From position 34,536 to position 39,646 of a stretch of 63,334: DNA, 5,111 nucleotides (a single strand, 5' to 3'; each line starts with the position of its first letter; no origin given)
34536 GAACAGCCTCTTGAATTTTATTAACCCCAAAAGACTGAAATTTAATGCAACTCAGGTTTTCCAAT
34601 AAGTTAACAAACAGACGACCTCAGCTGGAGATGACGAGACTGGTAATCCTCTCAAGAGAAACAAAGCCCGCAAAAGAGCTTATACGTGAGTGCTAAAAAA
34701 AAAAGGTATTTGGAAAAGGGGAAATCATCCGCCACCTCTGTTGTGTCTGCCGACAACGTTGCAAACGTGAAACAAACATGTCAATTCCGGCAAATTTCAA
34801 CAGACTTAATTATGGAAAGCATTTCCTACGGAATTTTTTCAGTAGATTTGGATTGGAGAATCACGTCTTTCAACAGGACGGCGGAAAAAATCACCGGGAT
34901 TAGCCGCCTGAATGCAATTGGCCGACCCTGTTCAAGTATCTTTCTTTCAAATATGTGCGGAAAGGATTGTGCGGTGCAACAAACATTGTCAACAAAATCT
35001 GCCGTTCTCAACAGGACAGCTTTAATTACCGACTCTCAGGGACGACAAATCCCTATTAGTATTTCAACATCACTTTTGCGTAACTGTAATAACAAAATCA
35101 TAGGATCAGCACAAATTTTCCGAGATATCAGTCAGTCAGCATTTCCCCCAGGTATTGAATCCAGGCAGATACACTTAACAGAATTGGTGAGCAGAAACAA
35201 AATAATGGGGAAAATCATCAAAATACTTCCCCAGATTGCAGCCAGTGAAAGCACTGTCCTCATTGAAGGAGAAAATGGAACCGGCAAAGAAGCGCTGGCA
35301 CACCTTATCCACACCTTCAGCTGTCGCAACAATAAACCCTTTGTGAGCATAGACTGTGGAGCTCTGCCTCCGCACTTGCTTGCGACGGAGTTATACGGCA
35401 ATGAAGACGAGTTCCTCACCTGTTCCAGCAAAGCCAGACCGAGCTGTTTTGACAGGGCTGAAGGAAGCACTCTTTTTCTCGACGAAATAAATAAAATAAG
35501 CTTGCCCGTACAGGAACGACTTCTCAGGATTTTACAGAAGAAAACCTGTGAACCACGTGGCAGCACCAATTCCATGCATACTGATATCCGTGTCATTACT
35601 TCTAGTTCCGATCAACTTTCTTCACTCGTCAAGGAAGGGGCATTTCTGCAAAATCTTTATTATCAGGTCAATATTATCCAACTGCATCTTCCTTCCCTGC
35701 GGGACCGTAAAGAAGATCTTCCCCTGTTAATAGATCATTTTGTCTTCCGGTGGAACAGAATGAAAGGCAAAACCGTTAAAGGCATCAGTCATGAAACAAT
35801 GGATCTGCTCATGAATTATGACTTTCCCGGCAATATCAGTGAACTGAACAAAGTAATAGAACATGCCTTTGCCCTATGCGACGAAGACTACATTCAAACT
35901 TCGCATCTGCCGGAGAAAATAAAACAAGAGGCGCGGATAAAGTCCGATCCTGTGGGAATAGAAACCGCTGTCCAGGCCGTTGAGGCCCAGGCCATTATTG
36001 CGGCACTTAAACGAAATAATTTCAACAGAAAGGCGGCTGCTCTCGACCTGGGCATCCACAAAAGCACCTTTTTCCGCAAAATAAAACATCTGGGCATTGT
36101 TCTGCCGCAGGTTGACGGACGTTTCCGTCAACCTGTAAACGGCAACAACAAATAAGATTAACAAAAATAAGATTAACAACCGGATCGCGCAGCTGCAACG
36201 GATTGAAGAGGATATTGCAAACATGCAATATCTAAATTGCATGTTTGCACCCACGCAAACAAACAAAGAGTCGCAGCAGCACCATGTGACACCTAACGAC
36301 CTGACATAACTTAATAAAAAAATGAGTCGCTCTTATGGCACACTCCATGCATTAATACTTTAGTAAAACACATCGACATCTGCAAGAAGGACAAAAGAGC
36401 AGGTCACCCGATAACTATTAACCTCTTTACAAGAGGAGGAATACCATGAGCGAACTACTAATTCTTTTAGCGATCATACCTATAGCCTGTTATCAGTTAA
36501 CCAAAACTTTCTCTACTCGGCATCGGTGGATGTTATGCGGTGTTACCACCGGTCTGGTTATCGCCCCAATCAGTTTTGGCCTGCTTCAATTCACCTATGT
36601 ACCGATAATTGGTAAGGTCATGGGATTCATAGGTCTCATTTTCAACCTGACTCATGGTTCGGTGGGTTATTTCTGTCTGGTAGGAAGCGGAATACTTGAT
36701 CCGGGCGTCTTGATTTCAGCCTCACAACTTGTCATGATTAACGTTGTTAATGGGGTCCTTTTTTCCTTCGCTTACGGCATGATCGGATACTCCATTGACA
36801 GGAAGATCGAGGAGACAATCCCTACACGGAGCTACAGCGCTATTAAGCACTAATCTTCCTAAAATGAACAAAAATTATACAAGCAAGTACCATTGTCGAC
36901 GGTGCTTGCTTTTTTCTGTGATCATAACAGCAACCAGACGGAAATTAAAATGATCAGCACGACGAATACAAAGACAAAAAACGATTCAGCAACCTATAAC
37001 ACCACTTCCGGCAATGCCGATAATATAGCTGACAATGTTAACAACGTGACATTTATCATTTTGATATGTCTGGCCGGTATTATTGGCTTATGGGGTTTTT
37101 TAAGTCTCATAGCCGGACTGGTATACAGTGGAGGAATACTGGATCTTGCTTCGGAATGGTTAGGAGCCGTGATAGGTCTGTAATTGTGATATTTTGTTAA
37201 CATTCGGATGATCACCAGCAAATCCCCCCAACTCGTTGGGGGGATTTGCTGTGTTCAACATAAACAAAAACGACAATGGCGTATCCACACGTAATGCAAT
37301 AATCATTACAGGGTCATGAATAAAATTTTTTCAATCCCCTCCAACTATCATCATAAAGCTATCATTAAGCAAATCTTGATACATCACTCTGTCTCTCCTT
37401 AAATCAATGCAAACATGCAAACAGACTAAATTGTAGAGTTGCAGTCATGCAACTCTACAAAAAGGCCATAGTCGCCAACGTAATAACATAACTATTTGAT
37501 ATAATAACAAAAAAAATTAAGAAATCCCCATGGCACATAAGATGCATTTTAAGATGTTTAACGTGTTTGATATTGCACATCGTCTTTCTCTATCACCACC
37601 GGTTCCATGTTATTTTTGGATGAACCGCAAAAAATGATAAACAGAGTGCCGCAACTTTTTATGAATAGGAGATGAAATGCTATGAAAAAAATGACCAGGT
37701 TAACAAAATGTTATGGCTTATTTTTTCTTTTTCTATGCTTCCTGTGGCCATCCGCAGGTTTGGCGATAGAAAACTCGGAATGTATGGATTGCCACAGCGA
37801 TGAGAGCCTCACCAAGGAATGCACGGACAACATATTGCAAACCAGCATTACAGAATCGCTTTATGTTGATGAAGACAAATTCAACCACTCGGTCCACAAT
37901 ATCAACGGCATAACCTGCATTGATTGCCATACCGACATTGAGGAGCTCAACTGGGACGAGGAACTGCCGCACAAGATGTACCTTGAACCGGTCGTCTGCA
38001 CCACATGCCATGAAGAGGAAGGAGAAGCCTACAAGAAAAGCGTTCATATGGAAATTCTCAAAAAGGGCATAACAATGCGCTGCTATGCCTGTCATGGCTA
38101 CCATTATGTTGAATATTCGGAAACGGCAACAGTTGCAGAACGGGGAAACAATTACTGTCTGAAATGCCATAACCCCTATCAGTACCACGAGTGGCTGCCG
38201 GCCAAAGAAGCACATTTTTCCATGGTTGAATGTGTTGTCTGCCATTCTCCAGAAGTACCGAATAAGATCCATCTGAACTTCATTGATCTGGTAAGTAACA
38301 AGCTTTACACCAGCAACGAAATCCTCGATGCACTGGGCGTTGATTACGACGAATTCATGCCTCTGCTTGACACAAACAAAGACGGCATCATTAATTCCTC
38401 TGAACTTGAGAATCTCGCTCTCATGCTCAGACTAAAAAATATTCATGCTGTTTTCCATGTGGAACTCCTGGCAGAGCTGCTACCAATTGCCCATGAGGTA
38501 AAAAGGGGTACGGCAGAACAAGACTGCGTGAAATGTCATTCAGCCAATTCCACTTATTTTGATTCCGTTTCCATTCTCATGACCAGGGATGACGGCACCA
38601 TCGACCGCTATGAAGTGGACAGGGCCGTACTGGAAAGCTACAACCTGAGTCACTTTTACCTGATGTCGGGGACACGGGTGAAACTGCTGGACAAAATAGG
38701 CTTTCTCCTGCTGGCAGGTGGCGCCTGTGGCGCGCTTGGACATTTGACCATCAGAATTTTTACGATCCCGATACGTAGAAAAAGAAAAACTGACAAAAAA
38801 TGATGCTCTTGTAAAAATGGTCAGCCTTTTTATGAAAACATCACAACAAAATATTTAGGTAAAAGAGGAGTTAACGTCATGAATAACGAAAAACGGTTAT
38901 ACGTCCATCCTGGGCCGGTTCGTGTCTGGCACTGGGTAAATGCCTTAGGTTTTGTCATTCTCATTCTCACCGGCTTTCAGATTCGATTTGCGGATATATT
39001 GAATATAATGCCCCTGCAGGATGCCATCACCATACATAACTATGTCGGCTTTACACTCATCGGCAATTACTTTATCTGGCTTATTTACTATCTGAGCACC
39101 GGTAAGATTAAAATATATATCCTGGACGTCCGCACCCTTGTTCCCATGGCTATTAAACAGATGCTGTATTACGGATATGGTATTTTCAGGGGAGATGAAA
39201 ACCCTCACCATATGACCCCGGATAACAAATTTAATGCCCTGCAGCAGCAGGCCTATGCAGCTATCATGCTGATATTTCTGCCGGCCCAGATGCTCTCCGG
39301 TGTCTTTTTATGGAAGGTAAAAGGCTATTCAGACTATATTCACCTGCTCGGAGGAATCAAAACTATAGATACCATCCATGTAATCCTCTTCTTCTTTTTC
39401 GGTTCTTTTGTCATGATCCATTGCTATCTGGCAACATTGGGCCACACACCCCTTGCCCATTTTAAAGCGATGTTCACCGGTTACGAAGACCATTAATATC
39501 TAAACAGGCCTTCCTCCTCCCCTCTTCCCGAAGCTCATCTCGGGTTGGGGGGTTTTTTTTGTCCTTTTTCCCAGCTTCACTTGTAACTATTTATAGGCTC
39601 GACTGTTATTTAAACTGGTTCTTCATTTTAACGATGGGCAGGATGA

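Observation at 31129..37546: Compact sigma54 regulon: five -24/-12 promoters, each preceded by the same pair of TTGCA-N4-YGCAA palindromes at fixed distances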

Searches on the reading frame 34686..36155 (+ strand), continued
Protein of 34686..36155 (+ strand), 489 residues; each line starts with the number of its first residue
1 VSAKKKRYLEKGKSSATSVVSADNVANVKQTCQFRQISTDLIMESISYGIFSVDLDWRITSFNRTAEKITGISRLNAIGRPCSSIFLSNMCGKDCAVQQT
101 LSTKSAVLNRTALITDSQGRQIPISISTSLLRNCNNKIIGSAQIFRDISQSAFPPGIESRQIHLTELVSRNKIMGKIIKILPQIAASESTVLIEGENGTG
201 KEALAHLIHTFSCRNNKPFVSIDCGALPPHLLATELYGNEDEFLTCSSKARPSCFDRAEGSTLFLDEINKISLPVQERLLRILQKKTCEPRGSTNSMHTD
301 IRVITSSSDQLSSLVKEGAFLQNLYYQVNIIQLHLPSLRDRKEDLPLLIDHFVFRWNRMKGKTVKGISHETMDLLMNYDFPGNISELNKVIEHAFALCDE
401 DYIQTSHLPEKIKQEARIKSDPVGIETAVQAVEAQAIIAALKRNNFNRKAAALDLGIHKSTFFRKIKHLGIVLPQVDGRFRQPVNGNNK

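Call 62: find_encoding_contigs(protein=P0068, flank=10000, max_places=2)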
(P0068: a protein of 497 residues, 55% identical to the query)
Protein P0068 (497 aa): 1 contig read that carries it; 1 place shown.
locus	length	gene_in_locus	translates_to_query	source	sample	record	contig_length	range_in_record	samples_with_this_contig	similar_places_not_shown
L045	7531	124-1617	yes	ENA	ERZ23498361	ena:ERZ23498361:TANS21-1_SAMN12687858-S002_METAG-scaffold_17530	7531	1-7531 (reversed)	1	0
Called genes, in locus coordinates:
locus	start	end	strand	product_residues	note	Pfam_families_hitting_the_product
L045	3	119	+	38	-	?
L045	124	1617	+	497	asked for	PF00989:PAS, PF08448:PAS_4, PF13426:PAS_9, PF00158:Sigma54_activat, PF14532:Sigma54_activ_2, PF07728:AAA_5, PF25601:AAA_lid_14, PF02954:HTH_8, +1 more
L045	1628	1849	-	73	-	-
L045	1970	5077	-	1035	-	PF00873:ACR_tran, PF03176:MMPL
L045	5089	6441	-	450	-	PF25917:BSH_RND (weak), PF25973:BSH_CzcB, PF25893:HH_CzcB, PF25954:Beta-barrel_RND_2, PF25967:RND-MFP_C (weak), PF25975:CzcB_C, PF25989:YknX_C (weak)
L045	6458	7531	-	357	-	?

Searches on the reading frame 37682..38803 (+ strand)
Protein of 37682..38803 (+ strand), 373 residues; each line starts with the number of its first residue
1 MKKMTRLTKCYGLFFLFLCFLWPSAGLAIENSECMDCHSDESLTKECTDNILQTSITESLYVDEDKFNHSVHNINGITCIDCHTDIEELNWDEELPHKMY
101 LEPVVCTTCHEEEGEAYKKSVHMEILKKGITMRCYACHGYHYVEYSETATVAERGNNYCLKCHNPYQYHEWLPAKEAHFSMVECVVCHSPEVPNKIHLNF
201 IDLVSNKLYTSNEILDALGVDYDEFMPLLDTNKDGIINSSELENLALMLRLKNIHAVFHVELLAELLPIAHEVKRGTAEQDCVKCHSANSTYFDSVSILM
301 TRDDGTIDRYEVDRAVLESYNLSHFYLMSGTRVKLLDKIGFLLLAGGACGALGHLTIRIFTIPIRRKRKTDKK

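Call 6: search_protein_families(library=pfam, proteins=[window:37682-38803:+], max_evalue=0.01)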
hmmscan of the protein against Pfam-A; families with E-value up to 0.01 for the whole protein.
window:37682-38803:+ (373 aa): 10 families
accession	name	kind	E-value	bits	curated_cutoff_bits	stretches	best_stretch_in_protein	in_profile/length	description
PF14522.11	Cytochrome_C7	-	1e-11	44.9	24.8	1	66-138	2-66/67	Cytochrome c7 and related cytochrome c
PF14537.11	Cytochrom_c3_2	-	1.7e-08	35.3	25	1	131-189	6-65/79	Cytochrome c3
PF09699.15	Paired_CXXCH_1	-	3.1e-08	33.6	20.6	2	106-139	9-37/41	Doubled CXXCH motif (Paired_CXXCH_1)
PF22678.1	Cytochrom_c_NrfB-like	-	3.8e-08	34.1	27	0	106-189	1-66/89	Cytochrome c-type protein NrfB-like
PF03264.19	Cytochrom_NNT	-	2.9e-06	27.6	24.1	1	105-138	38-72/174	NapC/NirT cytochrome c family, N-terminal region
PF22113.1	Mtrc-MtrF_II-IV_dom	-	1.1e-05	25.5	30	0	32-191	29-166/176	Outer membrane cytochrome MtrC/MtrF-like, domains II/IV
PF02085.21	Cytochrom_CIII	-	2.2e-05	25.1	22.9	1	65-163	21-101/101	Class III cytochrome C family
PF13435.11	Cytochrome_C554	-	0.0024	19.2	20.8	0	105-189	1-84/84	Cytochrome c554 and c-prime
PF13202.12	EF-hand_5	-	0.0054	16.6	25.9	0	229-245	8-24/25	EF hand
PF13405.12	EF-hand_6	-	0.0066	16.5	25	0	228-245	8-25/30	EF-hand domain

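Call 27: search_protein_families(library=ncbifam, proteins=[window:37682-38803:+], max_evalue=0.001)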
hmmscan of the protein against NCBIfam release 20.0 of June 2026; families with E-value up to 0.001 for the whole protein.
window:37682-38803:+ (373 aa): 6 families
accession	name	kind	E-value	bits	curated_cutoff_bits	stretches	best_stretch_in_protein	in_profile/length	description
TIGR03508.1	decahem_SO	subfamily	4.4e-10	39.5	192.2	1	65-191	83-199/258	DmsE family decaheme c-type cytochrome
NF041028.1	decahem_GSU2203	exception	9.1e-10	38.2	325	1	65-190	114-231/317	GSU2203 family decaheme c-type cytochrome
NF008659.0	PRK11659.1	equivalog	7.4e-08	32.3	184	1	79-189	49-143/188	cytochrome c nitrite reductase pentaheme subunit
TIGR03146.1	cyt_nit_nrfB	equivalog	3.5e-07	30.6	166.6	1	78-189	13-117/145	cytochrome c nitrite reductase pentaheme subunit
TIGR01905.1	paired_CXXCH_1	subfamily_domain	3.7e-05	23.6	25.2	0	133-164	8-37/41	doubled CXXCH domain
TIGR04257.1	nanowire_3heme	domain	0.00057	20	40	0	63-89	11-36/75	c(7)-type cytochrome triheme domain-containing protein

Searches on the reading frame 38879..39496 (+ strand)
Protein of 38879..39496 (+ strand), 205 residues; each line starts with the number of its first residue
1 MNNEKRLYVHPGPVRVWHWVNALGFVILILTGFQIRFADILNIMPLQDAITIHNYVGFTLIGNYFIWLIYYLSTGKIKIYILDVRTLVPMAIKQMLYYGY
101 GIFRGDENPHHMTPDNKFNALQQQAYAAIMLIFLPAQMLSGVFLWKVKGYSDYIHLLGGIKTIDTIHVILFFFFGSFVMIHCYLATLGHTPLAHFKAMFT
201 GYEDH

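Call 6: search_protein_families(library=pfam, proteins=[window:38879-39496:+], max_evalue=0.01)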
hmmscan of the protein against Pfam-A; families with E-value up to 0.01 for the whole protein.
window:38879-39496:+ (205 aa): 1 family
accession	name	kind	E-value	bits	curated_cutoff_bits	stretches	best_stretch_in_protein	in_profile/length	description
PF01292.26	Ni_hydr_CYTB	-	9e-26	91.2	30.1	1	10-201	2-179/179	Prokaryotic cytochrome b561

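Call 27: search_protein_families(library=ncbifam, proteins=[window:38879-39496:+], max_evalue=0.001)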
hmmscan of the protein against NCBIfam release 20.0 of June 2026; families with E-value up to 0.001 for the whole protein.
window:38879-39496:+ (205 aa): 3 families
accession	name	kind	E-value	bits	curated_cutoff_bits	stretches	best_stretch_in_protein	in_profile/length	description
NF011582.1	PRK15006.1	equivalog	1.8e-40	139.1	204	1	3-205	52-248/248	thiosulfate reductase cytochrome B subunit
TIGR02125.1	CytB-hydogenase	equivalog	2.1e-15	56.8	121.5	1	8-203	1-208/212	Ni/Fe-hydrogenase, b-type cytochrome subunit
TIGR01583.1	formate-DH-gamm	equivalog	3.2e-10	40.3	115.85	1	7-202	2-184/204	formate dehydrogenase subunit gamma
